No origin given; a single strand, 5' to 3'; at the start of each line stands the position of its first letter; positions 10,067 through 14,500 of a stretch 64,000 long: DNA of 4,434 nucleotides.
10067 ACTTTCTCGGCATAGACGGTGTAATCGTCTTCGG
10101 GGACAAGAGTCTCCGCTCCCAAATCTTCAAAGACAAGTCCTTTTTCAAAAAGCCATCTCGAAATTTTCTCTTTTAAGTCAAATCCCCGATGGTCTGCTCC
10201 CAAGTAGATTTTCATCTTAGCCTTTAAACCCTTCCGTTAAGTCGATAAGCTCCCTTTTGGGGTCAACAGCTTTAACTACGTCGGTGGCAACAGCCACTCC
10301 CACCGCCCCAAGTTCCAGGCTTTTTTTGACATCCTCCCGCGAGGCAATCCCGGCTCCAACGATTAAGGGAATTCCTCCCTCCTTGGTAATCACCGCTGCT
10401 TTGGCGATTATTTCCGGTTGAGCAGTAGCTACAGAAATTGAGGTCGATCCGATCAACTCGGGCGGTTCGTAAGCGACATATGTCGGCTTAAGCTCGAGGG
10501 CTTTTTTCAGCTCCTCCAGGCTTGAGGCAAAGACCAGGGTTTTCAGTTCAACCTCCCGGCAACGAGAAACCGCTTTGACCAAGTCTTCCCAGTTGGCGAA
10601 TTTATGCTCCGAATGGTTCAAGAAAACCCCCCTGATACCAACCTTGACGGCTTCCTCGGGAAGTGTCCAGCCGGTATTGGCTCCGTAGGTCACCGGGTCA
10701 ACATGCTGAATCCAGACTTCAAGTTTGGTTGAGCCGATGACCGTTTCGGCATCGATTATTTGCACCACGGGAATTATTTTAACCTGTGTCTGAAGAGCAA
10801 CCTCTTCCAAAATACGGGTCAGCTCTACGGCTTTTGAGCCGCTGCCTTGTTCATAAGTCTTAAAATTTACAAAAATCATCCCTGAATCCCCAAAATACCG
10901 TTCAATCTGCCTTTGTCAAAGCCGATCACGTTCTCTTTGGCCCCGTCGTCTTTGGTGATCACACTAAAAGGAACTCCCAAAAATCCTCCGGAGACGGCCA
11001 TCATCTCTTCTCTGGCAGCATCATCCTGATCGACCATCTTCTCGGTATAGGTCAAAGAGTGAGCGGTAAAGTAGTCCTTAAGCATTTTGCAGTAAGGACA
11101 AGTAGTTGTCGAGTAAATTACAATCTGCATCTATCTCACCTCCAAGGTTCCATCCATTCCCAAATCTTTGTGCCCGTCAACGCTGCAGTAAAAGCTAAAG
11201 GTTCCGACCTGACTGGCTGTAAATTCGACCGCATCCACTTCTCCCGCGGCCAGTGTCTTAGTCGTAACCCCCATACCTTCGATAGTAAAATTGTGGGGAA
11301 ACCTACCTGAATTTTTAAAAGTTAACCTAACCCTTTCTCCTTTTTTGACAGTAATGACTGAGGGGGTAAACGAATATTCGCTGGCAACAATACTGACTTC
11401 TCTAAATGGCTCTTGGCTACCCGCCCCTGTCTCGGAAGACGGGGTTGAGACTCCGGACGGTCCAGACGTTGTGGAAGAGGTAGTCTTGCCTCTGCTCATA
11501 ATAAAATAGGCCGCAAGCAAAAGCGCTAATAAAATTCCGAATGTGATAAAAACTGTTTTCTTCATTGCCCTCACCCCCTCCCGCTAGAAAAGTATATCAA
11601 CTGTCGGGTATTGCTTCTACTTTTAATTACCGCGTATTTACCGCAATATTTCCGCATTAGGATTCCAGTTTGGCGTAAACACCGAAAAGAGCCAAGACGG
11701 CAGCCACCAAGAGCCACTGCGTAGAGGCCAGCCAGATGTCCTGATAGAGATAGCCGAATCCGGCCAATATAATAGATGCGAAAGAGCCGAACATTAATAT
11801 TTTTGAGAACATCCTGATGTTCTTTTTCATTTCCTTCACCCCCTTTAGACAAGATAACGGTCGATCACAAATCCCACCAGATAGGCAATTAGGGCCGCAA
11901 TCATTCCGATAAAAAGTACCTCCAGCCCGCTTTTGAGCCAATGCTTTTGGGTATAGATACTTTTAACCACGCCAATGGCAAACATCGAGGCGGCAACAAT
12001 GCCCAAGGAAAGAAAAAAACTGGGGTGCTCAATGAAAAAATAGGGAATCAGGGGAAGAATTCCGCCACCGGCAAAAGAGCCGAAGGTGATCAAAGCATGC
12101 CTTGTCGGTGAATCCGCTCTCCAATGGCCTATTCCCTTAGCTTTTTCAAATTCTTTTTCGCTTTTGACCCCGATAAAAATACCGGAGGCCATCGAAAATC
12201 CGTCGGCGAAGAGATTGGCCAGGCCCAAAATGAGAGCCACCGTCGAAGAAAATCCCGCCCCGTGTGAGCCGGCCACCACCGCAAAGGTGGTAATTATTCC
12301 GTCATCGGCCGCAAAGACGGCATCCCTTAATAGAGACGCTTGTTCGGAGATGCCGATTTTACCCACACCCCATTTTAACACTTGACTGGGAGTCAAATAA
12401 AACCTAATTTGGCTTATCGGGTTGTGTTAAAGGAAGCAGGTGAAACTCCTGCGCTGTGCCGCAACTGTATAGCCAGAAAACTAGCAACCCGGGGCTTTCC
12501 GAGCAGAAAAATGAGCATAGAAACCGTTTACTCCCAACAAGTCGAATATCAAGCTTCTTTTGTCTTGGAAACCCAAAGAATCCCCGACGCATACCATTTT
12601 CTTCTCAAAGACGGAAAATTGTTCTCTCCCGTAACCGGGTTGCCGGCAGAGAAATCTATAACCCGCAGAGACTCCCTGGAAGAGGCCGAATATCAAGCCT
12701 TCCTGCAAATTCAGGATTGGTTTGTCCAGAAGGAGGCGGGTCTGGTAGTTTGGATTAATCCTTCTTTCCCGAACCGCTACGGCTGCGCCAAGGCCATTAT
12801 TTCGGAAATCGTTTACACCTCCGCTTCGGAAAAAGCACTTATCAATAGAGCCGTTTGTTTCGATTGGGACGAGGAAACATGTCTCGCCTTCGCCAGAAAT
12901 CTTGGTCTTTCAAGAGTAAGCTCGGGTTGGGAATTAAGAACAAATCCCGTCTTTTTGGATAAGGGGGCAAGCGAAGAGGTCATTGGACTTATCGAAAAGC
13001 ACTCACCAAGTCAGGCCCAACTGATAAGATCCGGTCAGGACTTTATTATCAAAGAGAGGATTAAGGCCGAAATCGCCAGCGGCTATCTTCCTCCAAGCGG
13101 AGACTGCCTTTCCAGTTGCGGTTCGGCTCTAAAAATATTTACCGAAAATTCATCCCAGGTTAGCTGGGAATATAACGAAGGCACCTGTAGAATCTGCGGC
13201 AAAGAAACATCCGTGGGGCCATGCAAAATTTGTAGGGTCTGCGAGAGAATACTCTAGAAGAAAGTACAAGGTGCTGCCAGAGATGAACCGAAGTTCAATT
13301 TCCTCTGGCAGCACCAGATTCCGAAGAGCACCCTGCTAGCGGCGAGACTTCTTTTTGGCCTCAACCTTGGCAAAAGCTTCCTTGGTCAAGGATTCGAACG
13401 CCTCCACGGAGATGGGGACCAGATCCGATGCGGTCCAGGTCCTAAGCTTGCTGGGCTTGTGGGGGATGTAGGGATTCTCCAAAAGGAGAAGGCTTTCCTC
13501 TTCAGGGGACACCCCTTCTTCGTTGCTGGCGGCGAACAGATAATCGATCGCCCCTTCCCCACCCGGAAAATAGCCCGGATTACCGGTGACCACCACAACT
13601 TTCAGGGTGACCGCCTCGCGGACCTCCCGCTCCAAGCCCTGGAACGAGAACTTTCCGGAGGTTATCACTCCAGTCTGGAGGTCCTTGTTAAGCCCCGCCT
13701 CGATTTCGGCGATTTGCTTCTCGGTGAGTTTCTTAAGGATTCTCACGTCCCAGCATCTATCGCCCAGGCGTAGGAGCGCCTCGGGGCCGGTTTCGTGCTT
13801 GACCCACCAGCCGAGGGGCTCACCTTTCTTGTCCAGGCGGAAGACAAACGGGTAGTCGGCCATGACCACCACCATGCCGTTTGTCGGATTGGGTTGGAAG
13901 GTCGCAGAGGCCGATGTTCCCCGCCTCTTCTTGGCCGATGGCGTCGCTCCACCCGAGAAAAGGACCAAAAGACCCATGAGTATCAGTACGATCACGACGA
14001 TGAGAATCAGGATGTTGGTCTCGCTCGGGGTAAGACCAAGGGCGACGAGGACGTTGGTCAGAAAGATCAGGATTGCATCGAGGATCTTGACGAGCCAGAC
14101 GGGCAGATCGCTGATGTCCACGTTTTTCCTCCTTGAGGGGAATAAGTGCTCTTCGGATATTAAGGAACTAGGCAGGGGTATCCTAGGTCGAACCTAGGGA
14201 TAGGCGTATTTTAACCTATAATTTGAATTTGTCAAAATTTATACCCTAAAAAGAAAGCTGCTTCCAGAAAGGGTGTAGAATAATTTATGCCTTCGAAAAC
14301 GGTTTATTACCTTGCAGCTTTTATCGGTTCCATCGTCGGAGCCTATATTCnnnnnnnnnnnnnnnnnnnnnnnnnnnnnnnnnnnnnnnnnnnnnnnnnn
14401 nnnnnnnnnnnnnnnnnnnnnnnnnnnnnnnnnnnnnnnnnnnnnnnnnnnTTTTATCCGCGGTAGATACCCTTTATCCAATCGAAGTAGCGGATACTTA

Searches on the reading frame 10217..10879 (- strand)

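Call 7: search_protein_families(library=pfam, proteins=[window:10217-10879:-], max_evalue=0.01)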
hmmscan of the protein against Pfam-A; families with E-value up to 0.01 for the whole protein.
window:10217-10879:- (220 aa): 5 families
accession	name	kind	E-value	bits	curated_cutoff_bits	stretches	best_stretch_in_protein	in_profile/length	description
PF00121.24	TIM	-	7.1e-21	75.3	20.1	1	1-206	2-237/245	Triosephosphate isomerase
PF05690.20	ThiG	-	8e-06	25.8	23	1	162-208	168-214/247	Thiazole biosynthesis protein ThiG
PF03060.21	NMO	-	3.9e-05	23.6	28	1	101-202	126-226/331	Nitronate monooxygenase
PF00977.27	His_biosynth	-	7.6e-05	22.7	23.6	1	158-210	62-114/228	Histidine biosynthesis protein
PF00290.26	Trp_syntA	-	0.0038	16.7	27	1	110-208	141-236/259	Tryptophan synthase alpha chain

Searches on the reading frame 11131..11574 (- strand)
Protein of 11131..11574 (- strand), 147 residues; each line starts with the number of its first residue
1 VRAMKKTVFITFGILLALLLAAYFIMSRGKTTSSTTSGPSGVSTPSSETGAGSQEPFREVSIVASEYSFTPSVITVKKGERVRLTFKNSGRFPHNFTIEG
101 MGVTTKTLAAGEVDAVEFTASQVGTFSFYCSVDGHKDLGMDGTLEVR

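Call 7: search_protein_families(library=pfam, proteins=[window:11131-11574:-], max_evalue=0.01)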
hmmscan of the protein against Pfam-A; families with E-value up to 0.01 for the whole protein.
window:11131-11574:- (147 aa): 4 families
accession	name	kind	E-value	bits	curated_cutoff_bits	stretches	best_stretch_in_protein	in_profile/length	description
PF13473.12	Cupredoxin_1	-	4.3e-15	56.1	27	1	54-134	17-96/104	Cupredoxin-like domain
PF00127.26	Copper-bind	-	2e-09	38.2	21.2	1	65-146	10-98/99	Copper binding proteins, plastocyanin/azurin family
PF07731.20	Cu-oxidase_2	-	1e-06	29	20.4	0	66-100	27-61/137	Multicopper oxidase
PF07732.21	Cu-oxidase_3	-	0.0047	17.4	21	0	68-146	23-114/119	Multicopper oxidase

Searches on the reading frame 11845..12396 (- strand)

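Call 7: search_protein_families(library=pfam, proteins=[window:11845-12396:-], max_evalue=0.01)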
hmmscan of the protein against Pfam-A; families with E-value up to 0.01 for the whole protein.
window:11845-12396:- (183 aa): 1 family
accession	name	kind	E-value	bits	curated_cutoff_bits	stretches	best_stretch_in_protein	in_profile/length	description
PF01988.24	VIT1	-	2.8e-39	135.6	28.1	2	94-175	130-213/214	VIT family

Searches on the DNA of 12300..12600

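Call 46: search_rna_families(source=window, start=12300, end=12600, threshold=evalue, max_evalue=0.01, show_alignments=2)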
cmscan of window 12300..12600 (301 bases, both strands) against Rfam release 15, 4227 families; matches with E-value up to 0.01: 1.
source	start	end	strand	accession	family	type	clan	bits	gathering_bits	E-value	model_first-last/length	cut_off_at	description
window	12405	12503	+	RF00174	Cobalamin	Cis-reg; riboswitch;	CL00101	32.8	31.5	6.5e-07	1-189/189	no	Cobalamin riboswitch aptamer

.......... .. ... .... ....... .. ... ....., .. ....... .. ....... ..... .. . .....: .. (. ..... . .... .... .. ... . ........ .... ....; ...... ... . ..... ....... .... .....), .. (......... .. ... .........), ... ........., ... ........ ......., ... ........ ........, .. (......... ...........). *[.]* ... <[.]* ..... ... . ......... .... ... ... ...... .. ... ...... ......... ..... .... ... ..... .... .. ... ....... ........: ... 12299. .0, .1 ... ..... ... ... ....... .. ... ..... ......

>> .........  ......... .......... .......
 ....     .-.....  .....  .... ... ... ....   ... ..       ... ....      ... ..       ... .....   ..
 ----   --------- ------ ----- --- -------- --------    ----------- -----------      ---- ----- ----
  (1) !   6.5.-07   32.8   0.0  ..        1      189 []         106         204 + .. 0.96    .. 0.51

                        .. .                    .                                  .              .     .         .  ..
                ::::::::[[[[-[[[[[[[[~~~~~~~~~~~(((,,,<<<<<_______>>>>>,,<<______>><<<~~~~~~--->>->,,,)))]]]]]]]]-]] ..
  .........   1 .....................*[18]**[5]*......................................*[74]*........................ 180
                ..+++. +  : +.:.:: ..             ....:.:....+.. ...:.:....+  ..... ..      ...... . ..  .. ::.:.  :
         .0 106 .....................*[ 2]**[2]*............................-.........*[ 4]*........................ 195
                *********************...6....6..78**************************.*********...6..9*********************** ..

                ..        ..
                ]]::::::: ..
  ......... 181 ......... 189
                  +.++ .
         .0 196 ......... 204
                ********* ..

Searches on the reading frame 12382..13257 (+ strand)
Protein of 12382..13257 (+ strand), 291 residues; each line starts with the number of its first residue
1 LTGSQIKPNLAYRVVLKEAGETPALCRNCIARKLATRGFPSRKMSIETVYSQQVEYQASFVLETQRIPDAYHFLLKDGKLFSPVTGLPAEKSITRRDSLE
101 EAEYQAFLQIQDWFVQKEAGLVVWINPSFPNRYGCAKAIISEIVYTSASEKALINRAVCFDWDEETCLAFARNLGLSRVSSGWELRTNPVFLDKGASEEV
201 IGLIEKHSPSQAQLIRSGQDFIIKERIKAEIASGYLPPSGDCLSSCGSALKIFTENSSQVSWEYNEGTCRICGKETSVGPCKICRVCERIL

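Call 7: search_protein_families(library=pfam, proteins=[window:12382-13257:+], max_evalue=0.01)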
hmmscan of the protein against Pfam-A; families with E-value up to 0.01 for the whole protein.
window:12382-13257:+ (291 aa): 0 families

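Call 8: search_protein_families(library=phrogs, proteins=[window:12382-13257:+], max_evalue=0.01)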
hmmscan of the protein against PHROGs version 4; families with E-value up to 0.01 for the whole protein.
window:12382-13257:+ (291 aa): 0 families

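Call 66: search_protein_families(library=ncbifam, proteins=[window:12511-13257:+], max_evalue=0.01)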
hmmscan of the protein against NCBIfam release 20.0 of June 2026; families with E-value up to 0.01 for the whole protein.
window:12511-13257:+ (248 aa): 0 families

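Call 67: search_protein_families(library=padloc, proteins=[window:12511-13257:+], max_evalue=0.01)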
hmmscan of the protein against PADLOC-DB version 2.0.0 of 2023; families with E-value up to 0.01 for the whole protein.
window:12511-13257:+ (248 aa): 0 families

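Call 68: find_homologous_proteins(query=window:12511-13257:+, max_evalue=0.001)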
Query window:12511-13257:+ (248 aa): 5 proteins with E <= 0.001 among 670 candidates.
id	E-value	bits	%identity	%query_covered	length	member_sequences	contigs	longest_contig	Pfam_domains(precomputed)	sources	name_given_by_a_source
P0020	3.6e-152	523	94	100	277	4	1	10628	-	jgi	-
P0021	1.8e-51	193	48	89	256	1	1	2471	-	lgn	-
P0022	9.4e-49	184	49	83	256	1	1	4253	-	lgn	-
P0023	5.1e-22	96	38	70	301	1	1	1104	-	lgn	-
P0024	2.5e-14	71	29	96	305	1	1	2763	-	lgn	-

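Call 69: find_encoding_contigs(protein=P0022, flank=10000, max_places=3)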
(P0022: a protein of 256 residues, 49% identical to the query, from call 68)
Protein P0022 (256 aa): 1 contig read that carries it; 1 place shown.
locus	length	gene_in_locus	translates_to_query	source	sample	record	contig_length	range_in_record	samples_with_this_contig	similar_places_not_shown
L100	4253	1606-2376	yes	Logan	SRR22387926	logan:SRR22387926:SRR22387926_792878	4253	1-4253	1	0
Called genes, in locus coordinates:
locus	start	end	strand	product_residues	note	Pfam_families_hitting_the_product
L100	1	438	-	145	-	PF13473:Cupredoxin_1, PF07731:Cu-oxidase_2 (faint), PF00127:Copper-bind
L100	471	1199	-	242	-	-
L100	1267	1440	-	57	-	-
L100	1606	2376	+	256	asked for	-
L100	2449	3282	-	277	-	-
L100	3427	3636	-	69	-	PF04070:DUF378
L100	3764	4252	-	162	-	?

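Call 70: find_encoding_contigs(protein=P0021, flank=10000, max_places=3)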
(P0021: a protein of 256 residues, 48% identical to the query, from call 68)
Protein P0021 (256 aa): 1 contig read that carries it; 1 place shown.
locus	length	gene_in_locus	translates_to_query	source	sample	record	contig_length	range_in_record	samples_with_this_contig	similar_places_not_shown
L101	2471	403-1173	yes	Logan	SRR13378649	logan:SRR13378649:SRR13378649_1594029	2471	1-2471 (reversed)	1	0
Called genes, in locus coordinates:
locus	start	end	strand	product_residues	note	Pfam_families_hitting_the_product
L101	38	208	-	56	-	-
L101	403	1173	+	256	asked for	-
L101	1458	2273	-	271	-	-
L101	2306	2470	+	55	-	?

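Call 71: find_encoding_contigs(protein=P0024, flank=10000, max_places=3)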
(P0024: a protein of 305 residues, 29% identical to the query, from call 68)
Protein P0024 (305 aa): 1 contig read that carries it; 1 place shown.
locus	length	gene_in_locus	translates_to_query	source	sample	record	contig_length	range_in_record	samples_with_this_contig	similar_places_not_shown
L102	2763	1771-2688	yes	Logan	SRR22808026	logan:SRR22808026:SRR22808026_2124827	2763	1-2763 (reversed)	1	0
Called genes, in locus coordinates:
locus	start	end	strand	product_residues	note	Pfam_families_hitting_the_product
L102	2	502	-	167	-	?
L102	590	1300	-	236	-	-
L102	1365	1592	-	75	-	-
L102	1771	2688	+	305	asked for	-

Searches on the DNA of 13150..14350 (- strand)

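Call 25: search_rna_families(source=window, start=13150, end=14350, threshold=evalue, max_evalue=10)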
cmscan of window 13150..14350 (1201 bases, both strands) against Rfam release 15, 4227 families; matches with E-value up to 10: 6.
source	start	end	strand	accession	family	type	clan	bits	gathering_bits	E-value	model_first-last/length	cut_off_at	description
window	13273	13314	-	RF04354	Plastid-ycf2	Cis-reg;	-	21.2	65.7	0.17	1-75/75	no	Plastid-ycf2 5UTR RNA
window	13264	13321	-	RF00902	mir-791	Gene; miRNA;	-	17.8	70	2.3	1-86/86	no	mir-791 microRNA precursor family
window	13516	13700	+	RF02695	NrsZ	Gene; sRNA;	-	17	76.9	0.065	1-236/236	no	Nitrogen regulated small RNA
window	13455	13507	+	RF04023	MIR1314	Gene; miRNA;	-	15.6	108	6.8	1-104/104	no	MIR1314 microRNA precursor family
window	13262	13320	+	RF00989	mir-492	Gene; miRNA;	-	13.9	76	7.2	1-75/75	no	mir-492 microRNA precursor family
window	14002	14061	+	RF02040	HOTTIP_1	Gene; lncRNA;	-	13.6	50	4.9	1-57/57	no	HOXA transcript at the distal tip, conserved region 1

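Call 43: search_rna_families(sources=[L001, L002, L003, L004, L005, L006], threshold=evalue, max_evalue=0.01)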
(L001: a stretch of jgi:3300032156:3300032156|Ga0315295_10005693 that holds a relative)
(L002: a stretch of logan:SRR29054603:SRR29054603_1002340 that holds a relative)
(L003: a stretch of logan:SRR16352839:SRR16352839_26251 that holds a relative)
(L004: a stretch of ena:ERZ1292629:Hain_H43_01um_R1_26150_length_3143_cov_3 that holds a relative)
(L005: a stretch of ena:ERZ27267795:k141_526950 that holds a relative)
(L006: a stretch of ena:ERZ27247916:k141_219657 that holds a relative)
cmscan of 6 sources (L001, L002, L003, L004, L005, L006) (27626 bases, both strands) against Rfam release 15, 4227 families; matches with E-value up to 0.01: 3.
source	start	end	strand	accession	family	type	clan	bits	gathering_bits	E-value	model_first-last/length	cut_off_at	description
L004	2024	2095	-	RF01689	AdoCbl-II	Cis-reg; riboswitch;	CL00101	37.3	36.5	1.4e-05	1-81/81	no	AdoCbl-II (Cobalamin/B12) riboswitch aptamer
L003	792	864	-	RF01689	AdoCbl-II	Cis-reg; riboswitch;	CL00101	35.4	36.5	5.5e-05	1-81/81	no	AdoCbl-II (Cobalamin/B12) riboswitch aptamer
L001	9744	9807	-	RF01689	AdoCbl-II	Cis-reg; riboswitch;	CL00101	33.5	36.5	0.00022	1-81/81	no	AdoCbl-II (Cobalamin/B12) riboswitch aptamer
